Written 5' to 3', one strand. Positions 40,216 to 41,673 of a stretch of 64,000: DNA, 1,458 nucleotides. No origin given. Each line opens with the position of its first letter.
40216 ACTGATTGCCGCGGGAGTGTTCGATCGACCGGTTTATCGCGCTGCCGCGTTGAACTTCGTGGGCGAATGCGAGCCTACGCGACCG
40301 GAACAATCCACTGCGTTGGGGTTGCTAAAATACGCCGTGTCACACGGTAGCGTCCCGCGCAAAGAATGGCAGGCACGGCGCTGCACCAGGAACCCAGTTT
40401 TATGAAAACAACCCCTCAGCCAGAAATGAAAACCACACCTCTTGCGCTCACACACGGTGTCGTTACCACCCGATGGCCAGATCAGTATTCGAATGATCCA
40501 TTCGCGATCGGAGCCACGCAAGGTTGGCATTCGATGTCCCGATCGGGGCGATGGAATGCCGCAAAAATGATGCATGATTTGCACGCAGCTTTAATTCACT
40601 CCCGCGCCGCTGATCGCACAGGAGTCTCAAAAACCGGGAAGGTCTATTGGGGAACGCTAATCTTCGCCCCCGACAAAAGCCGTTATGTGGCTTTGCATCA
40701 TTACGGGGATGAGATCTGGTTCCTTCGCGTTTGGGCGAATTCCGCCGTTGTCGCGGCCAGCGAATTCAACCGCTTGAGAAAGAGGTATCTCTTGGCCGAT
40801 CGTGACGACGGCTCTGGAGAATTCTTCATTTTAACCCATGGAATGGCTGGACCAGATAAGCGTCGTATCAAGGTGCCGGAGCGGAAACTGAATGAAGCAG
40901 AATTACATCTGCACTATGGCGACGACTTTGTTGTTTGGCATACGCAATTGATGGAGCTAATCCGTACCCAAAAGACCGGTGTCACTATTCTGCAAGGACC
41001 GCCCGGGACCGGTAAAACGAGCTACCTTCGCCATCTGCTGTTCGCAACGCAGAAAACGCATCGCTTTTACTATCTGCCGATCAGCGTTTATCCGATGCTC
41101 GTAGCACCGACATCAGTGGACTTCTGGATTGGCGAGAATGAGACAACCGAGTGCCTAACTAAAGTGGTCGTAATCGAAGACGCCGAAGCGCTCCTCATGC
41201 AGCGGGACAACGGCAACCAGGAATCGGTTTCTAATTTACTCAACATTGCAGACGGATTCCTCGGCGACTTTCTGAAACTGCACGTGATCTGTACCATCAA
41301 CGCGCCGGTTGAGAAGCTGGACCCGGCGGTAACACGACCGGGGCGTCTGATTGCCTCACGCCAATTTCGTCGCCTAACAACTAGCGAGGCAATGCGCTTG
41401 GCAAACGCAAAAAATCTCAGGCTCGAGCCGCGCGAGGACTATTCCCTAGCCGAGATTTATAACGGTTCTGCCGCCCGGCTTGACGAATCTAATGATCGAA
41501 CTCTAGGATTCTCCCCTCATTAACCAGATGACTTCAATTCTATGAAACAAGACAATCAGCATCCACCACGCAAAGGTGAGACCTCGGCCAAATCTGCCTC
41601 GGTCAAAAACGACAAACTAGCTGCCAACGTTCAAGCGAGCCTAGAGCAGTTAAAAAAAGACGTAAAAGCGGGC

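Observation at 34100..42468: AT-rich island of about 8.4 kb at the 3' end of tRNA-Asp carrying only uncharacterised ATPase/nuclease operons (candidate novel conflict/defence locus)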

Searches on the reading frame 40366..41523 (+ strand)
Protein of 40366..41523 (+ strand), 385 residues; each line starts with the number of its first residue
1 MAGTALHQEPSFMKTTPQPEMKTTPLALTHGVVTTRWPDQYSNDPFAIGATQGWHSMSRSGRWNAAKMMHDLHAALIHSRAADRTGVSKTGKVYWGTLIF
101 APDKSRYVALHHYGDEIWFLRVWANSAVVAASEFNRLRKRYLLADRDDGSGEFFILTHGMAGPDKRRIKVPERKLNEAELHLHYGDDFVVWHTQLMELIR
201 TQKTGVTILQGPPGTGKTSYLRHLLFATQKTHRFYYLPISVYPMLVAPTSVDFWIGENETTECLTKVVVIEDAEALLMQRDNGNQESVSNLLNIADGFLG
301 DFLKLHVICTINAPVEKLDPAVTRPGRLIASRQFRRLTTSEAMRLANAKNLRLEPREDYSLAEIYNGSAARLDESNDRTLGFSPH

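Call 6: search_protein_families(library=pfam, proteins=[window:40366-41523:+], max_evalue=0.1)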
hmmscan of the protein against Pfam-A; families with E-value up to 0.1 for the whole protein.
window:40366-41523:+ (385 aa): 14 families
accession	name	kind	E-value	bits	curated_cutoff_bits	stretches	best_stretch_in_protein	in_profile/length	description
PF00004.35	AAA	-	7.3e-10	39.8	21.2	1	208-330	2-125/131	ATPase family associated with various cellular activities (AAA)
PF13191.12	AAA_16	-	0.00036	21.5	32.6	1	194-241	14-60/167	AAA ATPase domain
PF07728.20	AAA_5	-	0.00057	20.3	22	1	208-236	3-31/139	AAA domain (dynein-related subfamily)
PF13086.12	AAA_11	-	0.001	19.3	27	1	202-228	15-41/257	AAA domain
PF13604.12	AAA_30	-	0.0022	18.2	27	1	195-227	9-41/191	AAA domain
PF20720.3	nSTAND3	-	0.0023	18.1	27.2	1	202-230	15-43/155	Novel STAND NTPase 3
PF13401.12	AAA_22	-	0.0039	17.9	27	1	203-230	4-31/130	AAA domain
PF24389.1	ORC-CDC6-like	-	0.004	16.4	27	1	188-230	20-58/571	ORC-CDC6-like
PF13245.12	AAA_19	-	0.0063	17.1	25.1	1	201-249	8-50/134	AAA domain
PF01637.24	ATPase_2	-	0.029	14.6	33.2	0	194-240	10-58/225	ATPase domain predominantly from Archaea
PF02492.25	cobW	-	0.03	14.4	20.7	1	206-229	2-25/180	CobW/HypB/UreG, nucleotide-binding domain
PF05729.18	NACHT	-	0.035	14.4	26.7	1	206-232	2-28/167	NACHT domain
PF12775.13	AAA_7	-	0.057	13.4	25.8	1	194-235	24-63/181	P-loop containing dynein motor region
PF13555.12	AAA_29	-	0.064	13.5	27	0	191-226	9-47/61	P-loop containing region of AAA domain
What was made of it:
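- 40402..41523 (+): Bcs1-like AAA+ ATPase: an N-terminal beta-rich domain followed by a classical AAA domain. Its start overlaps the FtsA-like stop as ATGA. PF00004, E 7e-10 (call 6).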

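Call 7: search_protein_families(library=padloc, proteins=[window:40366-41523:+], max_evalue=0.1)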
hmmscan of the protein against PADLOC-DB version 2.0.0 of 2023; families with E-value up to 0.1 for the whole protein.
window:40366-41523:+ (385 aa): 8 families
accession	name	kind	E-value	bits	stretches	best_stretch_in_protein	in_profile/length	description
PDLC04140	mad8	-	2.4e-05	22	1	201-236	24-62/314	mads_8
PDLC03921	MkoA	-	0.00013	17.7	1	205-226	1043-1064/1607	-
PDLC02169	Avs4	-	0.00087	14.6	1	188-281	191-288/1570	-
PDLC03920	MkoA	-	0.001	15.4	1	206-227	633-654/1112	-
PDLC03924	MkoC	-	0.0026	13.9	1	183-224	242-286/1136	-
PDLC00915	TRIP13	-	0.0027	15.2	1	205-224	64-83/302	TRIP13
PDLC05065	PDC-S68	-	0.058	9.1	1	202-226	618-642/1221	-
PDLC01734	typeIV_RecD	-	0.062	9.5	1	202-249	352-391/763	RecD_0_IVD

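Call 10: search_protein_families(library=ncbifam, proteins=[window:40366-41523:+], max_evalue=0.1)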
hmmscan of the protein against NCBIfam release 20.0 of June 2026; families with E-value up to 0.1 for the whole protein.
window:40366-41523:+ (385 aa): 13 families
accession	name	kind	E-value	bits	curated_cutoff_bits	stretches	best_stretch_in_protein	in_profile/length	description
TIGR01243.1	CDC48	subfamily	3.7e-05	22.2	802.65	1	192-328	200-337/733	CDC48 family AAA ATPase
TIGR01448.2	helicase_RecD2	equivalog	0.0012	17.1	500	1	196-249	323-368/713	SF1B family DNA helicase RecD2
NF041000.1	ATPase_ComGA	equivalog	0.015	14.3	300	1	192-231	116-155/267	competence type IV pilus ATPase ComGA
NF008004.0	PRK10733.1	equivalog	0.016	13.2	1008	1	208-328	189-313/644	ATP-dependent zinc metalloprotease FtsH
TIGR00763.1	lon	equivalog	0.021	13.3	608.05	1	161-224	310-373/795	endopeptidase La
TIGR01242.2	TIGR01242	subfamily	0.026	13.5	500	0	285-328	235-276/362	proteasome-activating nucleotidase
TIGR01447.1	recD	equivalog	0.04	12.5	310.15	1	202-234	161-193/597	exodeoxyribonuclease V subunit alpha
NF003069.1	PRK03992.1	subfamily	0.049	12.8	500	0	287-328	254-293/379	proteasome-activating nucleotidase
TIGR03922.1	T7SS_EccA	equivalog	0.068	11.7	466.65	0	201-222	309-330/557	type VII secretion AAA-ATPase EccA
NF009883.0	PRK13341.1-4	equivalog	0.07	11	668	0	180-224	30-75/729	AAA family ATPase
TIGR01241.2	FtsH_fam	equivalog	0.071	11.8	600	0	208-219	199-210/598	ATP-dependent zinc metalloprotease FtsH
TIGR00972.1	3a0107s01c2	equivalog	0.089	12.1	343.2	0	178-224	5-47/248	phosphate ABC transporter ATP-binding protein PstB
NF041258.1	motor_HelR_2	exception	0.099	10.8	1100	0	197-223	177-203/713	RNA polymerase recycling motor ATPase HelR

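Call 11: search_protein_families(library=phrogs, proteins=[window:40366-41523:+], max_evalue=0.1)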
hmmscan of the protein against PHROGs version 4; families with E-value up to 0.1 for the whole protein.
window:40366-41523:+ (385 aa): 13 families
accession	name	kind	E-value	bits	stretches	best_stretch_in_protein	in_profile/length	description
phrog_14322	-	unknown function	7.7e-17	62.6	1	204-382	226-397/398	-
phrog_33861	-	unknown function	2.2e-16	60.6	2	265-346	283-365/407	-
phrog_35110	-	unknown function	2.9e-10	40.5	1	258-377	326-447/455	-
phrog_7485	-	unknown function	6.3e-08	33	1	279-344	306-369/430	-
phrog_9172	-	unknown function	7.1e-07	29.4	1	203-327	106-235/509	-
phrog_11907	-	other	0.0011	19.3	1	284-350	274-341/400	ATPase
phrog_10401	-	other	0.0016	18.3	0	267-349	521-599/667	ATPase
phrog_325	-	DNA, RNA and nucleotide metabolism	0.0074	15.6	1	195-231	482-517/986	Dda-like helicase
phrog_17882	-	unknown function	0.018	16.4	1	52-83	8-39/56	-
phrog_2071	-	other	0.018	15.8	1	196-225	8-37/282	ATPase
phrog_25411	-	unknown function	0.04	13.6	1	204-223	230-249/627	-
phrog_6891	-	other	0.05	14.2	1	202-233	40-71/310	ATPase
phrog_5482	-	unknown function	0.06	13.1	1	190-230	36-77/341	-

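Call 18: search_solved_structures(query=window:40366-41523:+, max_evalue=0.001)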
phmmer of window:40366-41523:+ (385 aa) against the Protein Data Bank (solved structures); distinct sequences matched with E-value up to 0.001: 98 (the best 60 are shown).
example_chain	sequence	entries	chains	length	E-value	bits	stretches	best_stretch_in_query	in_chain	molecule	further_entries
7wd3_A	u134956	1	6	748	2.4e-09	39.8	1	208-328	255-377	ATPase family gene 2 protein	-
7nku_A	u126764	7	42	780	2.7e-09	39.6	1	208-328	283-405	ATPase family gene 2 protein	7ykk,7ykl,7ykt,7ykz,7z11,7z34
6oaa_B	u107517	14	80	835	7e-09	38.3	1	190-330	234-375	Cell division control protein 48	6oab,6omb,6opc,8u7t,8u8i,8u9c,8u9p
8dar_A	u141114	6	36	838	7.1e-09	38.2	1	190-330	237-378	Cell division control protein 48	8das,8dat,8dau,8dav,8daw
7wbb_A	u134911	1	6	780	9.4e-09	37.8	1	208-328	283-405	AFG2 isoform 1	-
6oa9_A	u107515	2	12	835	9.9e-09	37.8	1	190-330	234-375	Cell division control protein 48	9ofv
6chs_H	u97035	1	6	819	7.7e-08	34.8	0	190-328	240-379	Putative cell division control protein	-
7wub_D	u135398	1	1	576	2.3e-06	30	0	192-332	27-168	Transitional endoplasmic reticulum ATPase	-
7wub_C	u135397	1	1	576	2.3e-06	30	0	192-332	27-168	Transitional endoplasmic reticulum ATPase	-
6mck_A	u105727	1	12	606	2.8e-06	29.7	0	192-332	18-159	Transitional endoplasmic reticulum ATPase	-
7rlj_A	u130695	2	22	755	6.1e-06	28.6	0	192-331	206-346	Transitional endoplasmic reticulum ATPase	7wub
7rlh_A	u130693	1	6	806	6.2e-06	28.6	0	192-331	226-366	Transitional endoplasmic reticulum ATPase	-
8yka_A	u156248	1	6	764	6.3e-06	28.5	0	192-331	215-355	Transitional endoplasmic reticulum ATPase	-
7rlg_A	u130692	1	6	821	6.6e-06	28.5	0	192-331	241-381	Transitional endoplasmic reticulum ATPase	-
5c18_A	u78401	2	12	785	6.9e-06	28.4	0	192-331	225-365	Transitional endoplasmic reticulum ATPase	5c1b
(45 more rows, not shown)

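Call 25: list_cluster_members(proteins=[P0001, window:40366-41523:+, window:38242-39288:-, window:37616-38227:-, window:42672-43175:-, window:34139-34471:-, window:37036-37311:-, window:37318-37536:-, window:41542-41727:+, window:33606-33809:-])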
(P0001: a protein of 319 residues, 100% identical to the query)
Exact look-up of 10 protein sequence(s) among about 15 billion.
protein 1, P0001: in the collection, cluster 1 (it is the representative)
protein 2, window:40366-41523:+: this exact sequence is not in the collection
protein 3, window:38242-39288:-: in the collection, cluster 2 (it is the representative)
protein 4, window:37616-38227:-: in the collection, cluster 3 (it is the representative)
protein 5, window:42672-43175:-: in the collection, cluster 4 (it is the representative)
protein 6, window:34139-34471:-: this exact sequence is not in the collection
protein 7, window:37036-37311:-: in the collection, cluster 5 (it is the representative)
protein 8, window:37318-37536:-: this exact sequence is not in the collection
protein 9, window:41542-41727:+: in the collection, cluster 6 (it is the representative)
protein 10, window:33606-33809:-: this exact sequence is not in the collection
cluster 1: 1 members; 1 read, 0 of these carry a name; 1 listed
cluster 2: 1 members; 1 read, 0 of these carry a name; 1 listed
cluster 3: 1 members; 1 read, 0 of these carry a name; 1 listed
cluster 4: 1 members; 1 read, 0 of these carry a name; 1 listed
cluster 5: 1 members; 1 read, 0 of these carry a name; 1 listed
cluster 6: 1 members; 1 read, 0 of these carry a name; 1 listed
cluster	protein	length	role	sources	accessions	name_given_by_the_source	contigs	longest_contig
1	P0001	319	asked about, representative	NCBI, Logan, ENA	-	-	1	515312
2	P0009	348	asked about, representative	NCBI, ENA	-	-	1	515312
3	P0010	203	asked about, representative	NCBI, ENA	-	-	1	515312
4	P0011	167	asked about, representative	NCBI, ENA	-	-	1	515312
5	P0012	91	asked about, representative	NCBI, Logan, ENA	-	-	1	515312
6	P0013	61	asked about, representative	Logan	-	-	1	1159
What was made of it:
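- On Integrase-mobilised tRNA-linked genomic island: All island and flank proteins found in the collection are singleton 90% clusters (call 25).
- Only one long assembly carries the region (call 25).
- Tried and rejected: Exact look-ups showed every protein found is a singleton cluster (call 25).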

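Call 50: find_homologous_proteins(query=window:40366-41523:+, max_evalue=1e-10)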
Query window:40366-41523:+ (385 aa): 922 proteins with E <= 1e-10 among 4848 candidates; the best 120 are listed.
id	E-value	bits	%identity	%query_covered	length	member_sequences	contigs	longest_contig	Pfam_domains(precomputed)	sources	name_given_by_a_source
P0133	3.1e-213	726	100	83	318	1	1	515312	PF00004.36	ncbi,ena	-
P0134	9.9e-178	609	84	82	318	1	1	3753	PF00004.36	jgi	jgi:ATPase family associated with various cellular activities (AAA)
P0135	2.1e-153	529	64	92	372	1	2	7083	PF00004.36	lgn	-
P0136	1.7e-131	457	56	95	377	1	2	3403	PF00004.36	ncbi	-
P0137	4.3e-122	426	56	90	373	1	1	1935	PF00004.36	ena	-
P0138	4.0e-120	419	62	82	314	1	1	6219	PF00004.36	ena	-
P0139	6.0e-115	402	52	93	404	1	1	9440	PF00004.36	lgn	-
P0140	1.9e-104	368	48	91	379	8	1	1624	PF00004.36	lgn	-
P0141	2.6e-104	367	48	94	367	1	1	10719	PF00004.36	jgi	jgi:hypothetical protein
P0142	7.0e-102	359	47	94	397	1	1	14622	PF00004.36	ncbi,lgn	-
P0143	7.8e-101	356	49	91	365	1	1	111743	PF00004.36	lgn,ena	-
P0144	6.2e-100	353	50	91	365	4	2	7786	PF00004.36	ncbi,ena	-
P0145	3.7e-99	350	49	91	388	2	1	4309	PF00004.36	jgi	jgi:hypothetical protein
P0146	6.0e-99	350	49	91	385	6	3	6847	PF00004.36,PF13401.13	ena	-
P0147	6.9e-99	349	48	91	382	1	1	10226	PF00004.36,PF13401.13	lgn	-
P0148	5.2e-98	347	48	91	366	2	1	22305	PF00004.36,PF13401.13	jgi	jgi:ATPase family associated with various cellular activities (AAA)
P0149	1.1e-97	345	46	95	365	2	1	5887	PF00004.36,PF13401.13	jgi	jgi:hypothetical protein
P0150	1.4e-97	345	45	97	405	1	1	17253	PF00004.36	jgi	jgi:ATPase family associated with various cellular activities (AAA)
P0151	8.9e-97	342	48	91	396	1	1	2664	PF13086.13,PF00004.36,PF13401.13,PF13191.13,PF24389.2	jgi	jgi:hypothetical protein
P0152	9.2e-97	342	47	95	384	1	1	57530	PF00004.36,PF13401.13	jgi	jgi:hypothetical protein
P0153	2.1e-96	341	48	93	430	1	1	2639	PF00004.36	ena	-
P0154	2.3e-96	341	48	91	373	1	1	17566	PF00004.36,PF13401.13,PF13191.13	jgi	jgi:ATPase family associated with various cellular activities (AAA)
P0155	2.9e-96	341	48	91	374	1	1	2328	PF00004.36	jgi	jgi:hypothetical protein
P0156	1.3e-94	335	44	99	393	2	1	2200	PF00004.36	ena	-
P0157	5.6e-93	330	46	96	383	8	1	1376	PF00004.36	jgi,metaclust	metaclust:\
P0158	6.5e-93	330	45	95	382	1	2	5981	PF00004.36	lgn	-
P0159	9.2e-93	329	46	90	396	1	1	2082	PF00004.36,PF20720.4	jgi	jgi:hypothetical protein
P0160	1.1e-92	329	47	88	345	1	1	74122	PF00004.36,PF13401.13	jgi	jgi:ATPase family associated with various cellular activities (AAA)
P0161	3.0e-92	328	44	95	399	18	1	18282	PF00004.36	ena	-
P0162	4.1e-92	327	46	92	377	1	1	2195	PF00004.36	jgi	jgi:ATPase family protein associated with various cellular activities (AAA)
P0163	2.4e-91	325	46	90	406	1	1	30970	PF00004.36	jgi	jgi:ATPase family associated with various cellular activities (AAA)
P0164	1.1e-90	322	45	94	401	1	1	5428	PF00004.36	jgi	jgi:hypothetical protein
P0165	2.1e-89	318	44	98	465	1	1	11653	PF00004.36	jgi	jgi:hypothetical protein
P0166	3.3e-89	318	45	91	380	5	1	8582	PF00004.36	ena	-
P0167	7.3e-89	316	44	90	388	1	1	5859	PF00004.36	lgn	-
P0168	1.2e-88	316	43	91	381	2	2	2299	PF00004.36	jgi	-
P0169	1.8e-88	315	43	91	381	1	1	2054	PF00004.36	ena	-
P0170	4.5e-88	314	46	86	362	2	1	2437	PF00004.36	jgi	jgi:hypothetical protein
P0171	6.2e-88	313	45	91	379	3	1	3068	PF00004.36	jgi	jgi:hypothetical protein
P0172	1.2e-87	312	53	74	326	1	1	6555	PF00004.36,PF13401.13,PF24389.2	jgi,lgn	jgi:hypothetical protein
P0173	1.8e-87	312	44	96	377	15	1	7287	PF00004.36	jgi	jgi:hypothetical protein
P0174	5.9e-87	310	44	87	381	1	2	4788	PF00004.36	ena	-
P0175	7.6e-87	310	45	94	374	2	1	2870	PF00004.36,PF13401.13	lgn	-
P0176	1.4e-86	309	43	97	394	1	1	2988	PF00004.36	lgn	-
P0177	1.6e-86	309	41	92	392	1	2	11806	PF00004.36,PF13401.13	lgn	-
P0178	1.6e-86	309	42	95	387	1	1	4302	PF00004.36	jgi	jgi:hypothetical protein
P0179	2.0e-86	308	44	90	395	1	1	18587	PF00004.36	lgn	-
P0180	2.1e-86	308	43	96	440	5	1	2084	PF00004.36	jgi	jgi:hypothetical protein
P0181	6.4e-86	307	44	91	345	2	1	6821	PF00004.36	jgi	jgi:ATPase family associated with various cellular activities (AAA)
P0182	1.4e-85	306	52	74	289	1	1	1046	PF00004.36,PF13401.13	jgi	jgi:hypothetical protein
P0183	2.0e-85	305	42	98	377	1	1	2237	PF00004.36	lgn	-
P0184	3.4e-85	304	45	93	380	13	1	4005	PF00004.36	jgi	jgi:hypothetical protein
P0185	1.9e-84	302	45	86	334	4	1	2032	PF00004.36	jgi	jgi:hypothetical protein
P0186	2.1e-84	302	46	88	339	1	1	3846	PF00004.36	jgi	jgi:hypothetical protein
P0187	3.3e-84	301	46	87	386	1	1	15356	PF00004.36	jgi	jgi:hypothetical protein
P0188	3.8e-84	301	46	87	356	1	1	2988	PF00004.36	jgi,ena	-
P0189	7.6e-84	300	55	64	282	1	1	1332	PF00004.36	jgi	jgi:hypothetical protein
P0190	1.0e-83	299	44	89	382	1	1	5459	PF00004.36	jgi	jgi:hypothetical protein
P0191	1.7e-83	299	44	89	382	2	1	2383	PF00004.36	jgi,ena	jgi:hypothetical protein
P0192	3.6e-83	298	44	88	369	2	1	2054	PF00004.36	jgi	-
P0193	7.3e-83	297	44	93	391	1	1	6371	PF00004.36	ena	-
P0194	7.5e-83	297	42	85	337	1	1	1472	PF00004.36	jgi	jgi:hypothetical protein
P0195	9.6e-83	296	42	94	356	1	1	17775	PF00004.36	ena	-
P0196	1.1e-82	296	41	97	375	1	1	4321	PF00004.36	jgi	jgi:ATPase family associated with various cellular activities (AAA)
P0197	2.0e-82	295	43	87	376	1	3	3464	PF00004.36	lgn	-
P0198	4.0e-82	294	42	90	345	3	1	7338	PF00004.36,PF13401.13,PF13191.13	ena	-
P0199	6.6e-82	294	41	95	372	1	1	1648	PF00004.36,PF13401.13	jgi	jgi:hypothetical protein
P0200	3.0e-81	291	41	91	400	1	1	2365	PF00004.36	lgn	-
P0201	3.6e-81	291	47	82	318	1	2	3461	PF00004.36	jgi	jgi:hypothetical protein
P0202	3.9e-81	291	42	90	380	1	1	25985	PF00004.36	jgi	jgi:hypothetical protein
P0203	4.5e-81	291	51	69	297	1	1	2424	PF00004.36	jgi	jgi:ATPase family associated with various cellular activities (AAA)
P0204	1.2e-80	289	43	90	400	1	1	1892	PF00004.36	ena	-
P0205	1.5e-80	289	42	91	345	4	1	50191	PF00004.36,PF13401.13,PF13191.13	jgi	jgi:ATPase family protein associated with various cellular activities (AAA)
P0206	2.2e-80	288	40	98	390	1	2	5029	PF00004.36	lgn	-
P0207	3.9e-80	288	46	83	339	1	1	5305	PF00004.36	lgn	-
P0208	5.5e-80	287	42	91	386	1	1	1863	PF00004.36,PF13401.13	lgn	-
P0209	1.4e-79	286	48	75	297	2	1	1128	PF00004.36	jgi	jgi:hypothetical protein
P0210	1.7e-79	286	42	90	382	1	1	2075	PF00004.36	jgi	jgi:hypothetical protein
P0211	3.0e-79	285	54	64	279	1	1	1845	PF00004.36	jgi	jgi:hypothetical protein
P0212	3.2e-79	285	47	82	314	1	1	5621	PF00004.36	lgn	-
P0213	3.4e-79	285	45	83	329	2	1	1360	PF00004.36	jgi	jgi:hypothetical protein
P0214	9.1e-79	283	40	95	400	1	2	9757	PF00004.36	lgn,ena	-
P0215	9.5e-79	283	51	70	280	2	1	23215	PF00004.36,PF13401.13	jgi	jgi:ATPase family associated with various cellular activities (AAA)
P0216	9.6e-79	283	41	95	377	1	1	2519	PF00004.36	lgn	-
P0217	1.8e-78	282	57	62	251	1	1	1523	PF00004.36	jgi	jgi:hypothetical protein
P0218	1.6e-77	279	54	65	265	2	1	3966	PF00004.36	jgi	jgi:hypothetical protein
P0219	2.0e-77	279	41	93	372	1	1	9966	PF00004.36,PF13401.13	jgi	-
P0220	4.3e-77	278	53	64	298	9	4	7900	PF00004.36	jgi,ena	-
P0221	1.8e-76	276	42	85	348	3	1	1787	PF13604.13,PF00004.36,PF20720.4,PF13191.13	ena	-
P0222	2.3e-76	275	51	69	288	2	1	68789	PF00004.36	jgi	-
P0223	3.1e-76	275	52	66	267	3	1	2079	PF00004.36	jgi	jgi:hypothetical protein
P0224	3.7e-76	275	45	75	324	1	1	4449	PF00004.36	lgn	-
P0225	4.1e-76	274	39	91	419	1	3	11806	PF00004.36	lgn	-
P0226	4.9e-76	274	40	95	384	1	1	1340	PF00004.36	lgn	-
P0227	8.8e-76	273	42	91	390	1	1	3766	PF00004.36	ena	-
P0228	1.5e-75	273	42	88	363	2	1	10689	PF00004.36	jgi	-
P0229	2.2e-75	272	52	65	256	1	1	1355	PF00004.36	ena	-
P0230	3.8e-75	271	49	69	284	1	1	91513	PF00004.36,PF13401.13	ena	-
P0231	5.3e-75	271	42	86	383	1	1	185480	PF00004.36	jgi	jgi:hypothetical protein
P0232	3.1e-74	268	51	65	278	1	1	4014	PF00004.36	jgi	jgi:hypothetical protein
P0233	1.0e-73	267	41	87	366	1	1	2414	PF00004.36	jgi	jgi:hypothetical protein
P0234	1.8e-73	266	50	66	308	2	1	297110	PF00004.36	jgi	jgi:hypothetical protein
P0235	1.9e-73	266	42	86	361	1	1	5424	PF00004.36,PF13191.13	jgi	-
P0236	6.1e-73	264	48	64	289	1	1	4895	PF00004.36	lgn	-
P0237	8.3e-73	264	41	88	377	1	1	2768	PF00004.36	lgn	-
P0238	8.7e-73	263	52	64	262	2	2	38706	PF00004.36,PF13401.13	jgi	jgi:Cdc6-like AAA superfamily ATPase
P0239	1.2e-72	263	54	56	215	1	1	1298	PF00004.36,PF13401.13,PF13191.13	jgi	jgi:hypothetical protein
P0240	2.2e-72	262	39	88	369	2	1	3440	PF00004.36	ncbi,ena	-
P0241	2.5e-72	262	42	88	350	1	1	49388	PF00004.36,PF13191.13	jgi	jgi:hypothetical protein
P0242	1.6e-71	259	40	86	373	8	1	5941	PF00004.36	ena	-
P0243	2.0e-71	259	44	75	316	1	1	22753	PF00004.36,PF13401.13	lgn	-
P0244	8.3e-71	257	44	79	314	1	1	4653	PF00004.36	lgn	-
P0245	2.7e-70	255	52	59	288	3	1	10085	PF00004.36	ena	-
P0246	5.7e-70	254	41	88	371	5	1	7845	PF00004.36,PF13401.13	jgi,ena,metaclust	metaclust:\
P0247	1.8e-68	249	43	85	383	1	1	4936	PF00004.36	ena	-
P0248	4.9e-68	248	42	75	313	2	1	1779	PF00004.36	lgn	-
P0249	1.2e-67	247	38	86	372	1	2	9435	PF00004.36,PF13401.13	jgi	jgi:hypothetical protein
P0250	2.1e-67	246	39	84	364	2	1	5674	PF00004.36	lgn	-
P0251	2.3e-67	246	47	65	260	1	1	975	PF00004.36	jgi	jgi:ATPase family associated with various cellular activities (AAA)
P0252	4.2e-67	245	42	82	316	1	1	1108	PF00004.36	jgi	jgi:hypothetical protein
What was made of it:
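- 40402..41523 (+): At least 922 homologues (call 50).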

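Call 51: find_encoding_contigs(protein=P0135, flank=10000, max_places=2)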
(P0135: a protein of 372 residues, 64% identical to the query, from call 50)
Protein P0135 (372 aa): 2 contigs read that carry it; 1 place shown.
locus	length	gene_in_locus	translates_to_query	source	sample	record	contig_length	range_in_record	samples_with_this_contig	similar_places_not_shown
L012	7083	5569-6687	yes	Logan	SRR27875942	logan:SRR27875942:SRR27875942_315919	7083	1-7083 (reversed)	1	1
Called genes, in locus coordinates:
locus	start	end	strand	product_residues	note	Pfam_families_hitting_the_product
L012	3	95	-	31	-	?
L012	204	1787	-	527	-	PF11074:DUF2779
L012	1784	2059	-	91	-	-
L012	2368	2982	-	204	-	-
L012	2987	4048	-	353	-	-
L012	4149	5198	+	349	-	PF14450:FtsA (faint)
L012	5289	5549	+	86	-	-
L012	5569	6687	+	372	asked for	PF00004:AAA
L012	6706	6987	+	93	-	-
